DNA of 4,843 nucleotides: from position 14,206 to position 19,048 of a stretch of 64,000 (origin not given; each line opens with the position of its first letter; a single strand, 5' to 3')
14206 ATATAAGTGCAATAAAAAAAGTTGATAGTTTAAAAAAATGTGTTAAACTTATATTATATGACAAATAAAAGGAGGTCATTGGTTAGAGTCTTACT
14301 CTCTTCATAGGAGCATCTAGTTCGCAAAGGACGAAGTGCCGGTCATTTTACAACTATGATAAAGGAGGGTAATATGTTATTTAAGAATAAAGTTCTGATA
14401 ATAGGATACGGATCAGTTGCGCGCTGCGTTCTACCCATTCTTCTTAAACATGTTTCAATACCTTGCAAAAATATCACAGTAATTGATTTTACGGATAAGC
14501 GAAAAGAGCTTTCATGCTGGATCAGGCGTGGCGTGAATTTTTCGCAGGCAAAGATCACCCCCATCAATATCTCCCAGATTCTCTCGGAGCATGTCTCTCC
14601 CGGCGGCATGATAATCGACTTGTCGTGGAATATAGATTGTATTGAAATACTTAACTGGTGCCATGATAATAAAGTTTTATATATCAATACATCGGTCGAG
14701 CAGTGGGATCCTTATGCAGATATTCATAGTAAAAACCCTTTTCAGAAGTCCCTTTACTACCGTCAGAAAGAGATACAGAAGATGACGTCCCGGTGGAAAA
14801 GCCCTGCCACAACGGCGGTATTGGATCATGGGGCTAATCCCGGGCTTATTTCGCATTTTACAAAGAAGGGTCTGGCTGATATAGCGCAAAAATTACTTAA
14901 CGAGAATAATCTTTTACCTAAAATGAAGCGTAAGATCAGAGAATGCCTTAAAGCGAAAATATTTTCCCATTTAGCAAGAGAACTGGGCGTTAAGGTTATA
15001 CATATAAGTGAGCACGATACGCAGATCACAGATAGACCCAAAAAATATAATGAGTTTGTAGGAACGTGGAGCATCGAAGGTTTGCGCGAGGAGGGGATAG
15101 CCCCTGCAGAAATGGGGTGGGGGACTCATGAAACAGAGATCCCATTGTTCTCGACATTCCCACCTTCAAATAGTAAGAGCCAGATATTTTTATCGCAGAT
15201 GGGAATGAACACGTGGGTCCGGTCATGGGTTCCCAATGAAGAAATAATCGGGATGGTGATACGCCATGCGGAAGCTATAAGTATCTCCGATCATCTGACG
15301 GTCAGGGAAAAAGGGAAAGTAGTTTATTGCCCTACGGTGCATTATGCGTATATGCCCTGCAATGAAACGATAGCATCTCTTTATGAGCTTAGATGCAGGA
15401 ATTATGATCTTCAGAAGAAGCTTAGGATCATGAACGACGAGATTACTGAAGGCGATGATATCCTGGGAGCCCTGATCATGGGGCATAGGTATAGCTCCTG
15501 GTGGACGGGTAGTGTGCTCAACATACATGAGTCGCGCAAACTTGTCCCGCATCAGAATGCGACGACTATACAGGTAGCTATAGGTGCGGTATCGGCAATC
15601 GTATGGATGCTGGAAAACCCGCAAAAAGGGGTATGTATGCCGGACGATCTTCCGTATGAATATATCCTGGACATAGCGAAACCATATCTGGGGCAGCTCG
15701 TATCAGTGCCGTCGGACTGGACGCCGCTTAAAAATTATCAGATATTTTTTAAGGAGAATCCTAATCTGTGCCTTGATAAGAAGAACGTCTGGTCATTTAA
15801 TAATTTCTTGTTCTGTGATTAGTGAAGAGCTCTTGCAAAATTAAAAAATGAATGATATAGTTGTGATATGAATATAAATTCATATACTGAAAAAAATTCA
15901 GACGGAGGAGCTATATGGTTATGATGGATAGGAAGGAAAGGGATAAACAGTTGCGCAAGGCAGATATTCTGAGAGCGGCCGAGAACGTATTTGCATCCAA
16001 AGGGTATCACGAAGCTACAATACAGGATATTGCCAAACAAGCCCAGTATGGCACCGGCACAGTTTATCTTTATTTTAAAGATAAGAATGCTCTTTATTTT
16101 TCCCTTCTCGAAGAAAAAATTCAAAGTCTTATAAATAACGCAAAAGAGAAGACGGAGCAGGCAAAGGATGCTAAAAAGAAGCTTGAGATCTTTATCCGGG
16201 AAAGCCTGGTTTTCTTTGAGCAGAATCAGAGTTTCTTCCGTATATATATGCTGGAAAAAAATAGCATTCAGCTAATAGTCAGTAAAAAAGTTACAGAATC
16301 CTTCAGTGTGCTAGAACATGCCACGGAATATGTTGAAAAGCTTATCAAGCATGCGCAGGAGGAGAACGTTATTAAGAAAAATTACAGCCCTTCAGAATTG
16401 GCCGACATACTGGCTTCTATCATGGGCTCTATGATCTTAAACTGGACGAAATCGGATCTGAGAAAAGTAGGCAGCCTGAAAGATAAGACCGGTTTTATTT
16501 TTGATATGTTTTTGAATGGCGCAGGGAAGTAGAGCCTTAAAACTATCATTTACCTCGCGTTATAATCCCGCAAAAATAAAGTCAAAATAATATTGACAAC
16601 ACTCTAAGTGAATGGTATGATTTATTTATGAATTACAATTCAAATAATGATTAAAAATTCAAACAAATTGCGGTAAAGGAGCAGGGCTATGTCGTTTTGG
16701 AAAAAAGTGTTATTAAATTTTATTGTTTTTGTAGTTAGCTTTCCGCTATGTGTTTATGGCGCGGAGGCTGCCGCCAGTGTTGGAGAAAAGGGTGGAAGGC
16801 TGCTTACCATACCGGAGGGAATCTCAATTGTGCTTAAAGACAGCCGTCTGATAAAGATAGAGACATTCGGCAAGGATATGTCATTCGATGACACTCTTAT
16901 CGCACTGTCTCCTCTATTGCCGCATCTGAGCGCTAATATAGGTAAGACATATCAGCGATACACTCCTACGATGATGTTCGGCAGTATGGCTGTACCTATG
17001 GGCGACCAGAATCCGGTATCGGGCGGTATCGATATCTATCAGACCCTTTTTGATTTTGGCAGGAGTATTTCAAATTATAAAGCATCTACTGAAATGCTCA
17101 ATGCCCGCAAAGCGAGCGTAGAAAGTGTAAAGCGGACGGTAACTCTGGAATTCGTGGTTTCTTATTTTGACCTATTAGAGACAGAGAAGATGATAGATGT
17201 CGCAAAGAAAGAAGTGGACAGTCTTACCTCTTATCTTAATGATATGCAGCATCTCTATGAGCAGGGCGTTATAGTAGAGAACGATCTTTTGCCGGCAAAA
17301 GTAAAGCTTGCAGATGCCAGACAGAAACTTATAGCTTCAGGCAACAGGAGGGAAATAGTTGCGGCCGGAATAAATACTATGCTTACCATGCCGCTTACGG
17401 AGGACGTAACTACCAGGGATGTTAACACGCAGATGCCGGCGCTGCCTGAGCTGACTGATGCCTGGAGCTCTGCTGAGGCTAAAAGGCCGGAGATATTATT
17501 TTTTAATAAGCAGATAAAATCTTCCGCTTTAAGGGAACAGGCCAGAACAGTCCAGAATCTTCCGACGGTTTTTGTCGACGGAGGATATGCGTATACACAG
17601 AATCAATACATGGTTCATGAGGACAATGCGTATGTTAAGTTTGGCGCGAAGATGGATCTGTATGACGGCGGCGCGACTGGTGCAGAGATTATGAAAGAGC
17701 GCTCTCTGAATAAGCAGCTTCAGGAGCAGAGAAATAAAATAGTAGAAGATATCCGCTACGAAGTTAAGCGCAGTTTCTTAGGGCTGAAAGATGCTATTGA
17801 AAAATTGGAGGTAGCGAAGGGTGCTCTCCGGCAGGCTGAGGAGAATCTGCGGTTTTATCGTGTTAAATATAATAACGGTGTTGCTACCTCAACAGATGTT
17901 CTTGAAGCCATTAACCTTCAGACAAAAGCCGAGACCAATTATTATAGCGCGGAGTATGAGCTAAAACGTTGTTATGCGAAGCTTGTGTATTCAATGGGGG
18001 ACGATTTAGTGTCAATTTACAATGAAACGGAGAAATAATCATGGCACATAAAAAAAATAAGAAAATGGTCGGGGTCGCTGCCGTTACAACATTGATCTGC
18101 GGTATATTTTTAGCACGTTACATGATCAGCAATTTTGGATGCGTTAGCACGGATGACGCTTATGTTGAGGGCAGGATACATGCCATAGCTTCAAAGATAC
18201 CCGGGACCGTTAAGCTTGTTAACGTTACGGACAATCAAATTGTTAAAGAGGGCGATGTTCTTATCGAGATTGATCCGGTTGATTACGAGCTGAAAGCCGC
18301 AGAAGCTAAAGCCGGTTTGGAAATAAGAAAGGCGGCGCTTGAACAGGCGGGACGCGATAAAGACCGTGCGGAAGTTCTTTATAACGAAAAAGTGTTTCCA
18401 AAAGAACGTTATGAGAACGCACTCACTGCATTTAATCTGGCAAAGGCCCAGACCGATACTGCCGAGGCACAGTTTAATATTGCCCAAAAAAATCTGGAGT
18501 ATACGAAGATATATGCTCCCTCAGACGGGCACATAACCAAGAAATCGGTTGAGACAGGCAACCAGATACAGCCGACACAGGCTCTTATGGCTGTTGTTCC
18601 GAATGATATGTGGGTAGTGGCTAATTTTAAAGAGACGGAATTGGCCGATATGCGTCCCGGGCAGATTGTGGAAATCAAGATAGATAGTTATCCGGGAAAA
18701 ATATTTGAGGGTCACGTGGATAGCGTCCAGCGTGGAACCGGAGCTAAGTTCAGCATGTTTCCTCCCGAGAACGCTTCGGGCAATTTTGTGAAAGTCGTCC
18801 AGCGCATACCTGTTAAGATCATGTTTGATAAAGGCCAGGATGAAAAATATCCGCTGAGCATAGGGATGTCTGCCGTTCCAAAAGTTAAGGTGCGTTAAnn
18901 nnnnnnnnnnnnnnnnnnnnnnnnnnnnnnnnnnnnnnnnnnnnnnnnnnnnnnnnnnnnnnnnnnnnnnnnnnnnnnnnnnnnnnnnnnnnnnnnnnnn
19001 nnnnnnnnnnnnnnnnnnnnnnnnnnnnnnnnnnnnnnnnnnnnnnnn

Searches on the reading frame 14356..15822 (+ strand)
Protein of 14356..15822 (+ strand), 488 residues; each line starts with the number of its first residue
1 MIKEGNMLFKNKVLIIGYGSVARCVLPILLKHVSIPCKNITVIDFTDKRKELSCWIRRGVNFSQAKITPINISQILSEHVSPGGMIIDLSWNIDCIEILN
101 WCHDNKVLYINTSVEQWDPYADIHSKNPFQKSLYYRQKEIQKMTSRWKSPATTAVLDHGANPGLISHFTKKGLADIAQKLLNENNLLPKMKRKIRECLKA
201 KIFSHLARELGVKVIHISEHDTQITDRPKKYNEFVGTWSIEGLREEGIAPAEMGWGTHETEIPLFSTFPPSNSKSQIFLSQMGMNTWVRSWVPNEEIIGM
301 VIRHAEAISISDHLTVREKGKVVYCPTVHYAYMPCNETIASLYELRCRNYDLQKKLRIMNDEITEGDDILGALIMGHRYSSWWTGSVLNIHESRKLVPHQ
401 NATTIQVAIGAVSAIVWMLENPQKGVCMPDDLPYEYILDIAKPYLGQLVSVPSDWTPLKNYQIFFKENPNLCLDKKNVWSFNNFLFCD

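Call 37: search_protein_families(library=pfam, proteins=[window:14356-15822:+], max_evalue=0.00001)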
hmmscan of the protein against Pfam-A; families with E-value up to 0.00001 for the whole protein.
window:14356-15822:+ (488 aa): 2 families
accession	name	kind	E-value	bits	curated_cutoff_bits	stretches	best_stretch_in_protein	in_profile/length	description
PF16653.10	Sacchrp_dh_C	-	9.7e-29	101.7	31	1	159-449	1-261/265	Saccharopine dehydrogenase C-terminal domain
PF03435.24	Sacchrp_dh_NADP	-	1e-26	94.2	25.1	1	13-155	1-129/129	Saccharopine dehydrogenase NADP binding domain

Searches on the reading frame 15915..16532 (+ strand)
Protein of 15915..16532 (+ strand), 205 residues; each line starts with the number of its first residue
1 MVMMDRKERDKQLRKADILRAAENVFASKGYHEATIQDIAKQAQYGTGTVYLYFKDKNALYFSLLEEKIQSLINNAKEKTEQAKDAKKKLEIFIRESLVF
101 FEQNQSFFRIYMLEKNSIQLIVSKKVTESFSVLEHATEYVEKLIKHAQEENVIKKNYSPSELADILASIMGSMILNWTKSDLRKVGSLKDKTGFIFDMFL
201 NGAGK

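Call 37: search_protein_families(library=pfam, proteins=[window:15915-16532:+], max_evalue=0.00001)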
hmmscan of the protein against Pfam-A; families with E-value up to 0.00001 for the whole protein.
window:15915-16532:+ (205 aa): 1 family
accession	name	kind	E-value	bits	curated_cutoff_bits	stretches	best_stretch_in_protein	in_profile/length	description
PF00440.29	TetR_N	-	2.4e-15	56.4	24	1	18-62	1-45/47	Bacterial regulatory proteins, tetR family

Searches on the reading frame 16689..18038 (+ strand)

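Call 38: search_protein_families(library=pfam, proteins=[window:16689-18038:+], max_evalue=0.00001)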
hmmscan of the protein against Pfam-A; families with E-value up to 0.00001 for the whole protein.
window:16689-18038:+ (449 aa): 1 family
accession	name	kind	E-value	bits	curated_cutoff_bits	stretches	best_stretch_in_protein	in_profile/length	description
PF02321.23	OEP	-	5.1e-48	163.8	22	2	255-437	1-187/187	Outer membrane efflux protein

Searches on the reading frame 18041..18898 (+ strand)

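Call 38: search_protein_families(library=pfam, proteins=[window:18041-18898:+], max_evalue=0.00001)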
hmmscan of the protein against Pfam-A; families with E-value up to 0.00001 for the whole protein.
window:18041-18898:+ (285 aa): 4 families
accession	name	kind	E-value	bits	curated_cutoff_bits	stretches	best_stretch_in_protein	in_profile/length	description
PF16576.10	HlyD_D23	-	3.4e-20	72.7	30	1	41-230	14-185/214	Barrel-sandwich domain of CusB or HlyD membrane-fusion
PF00529.27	CusB_dom_1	-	1e-16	61.4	26.5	1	89-283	12-88/89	Cation efflux system protein CusB domain 1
PF13437.12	HlyD_3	-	1.4e-16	61.6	22.2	1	156-235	1-82/106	HlyD family secretion protein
PF13533.13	Biotin_lipoyl_2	-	7.8e-11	42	29.8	1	49-78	3-32/32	Biotin-lipoyl like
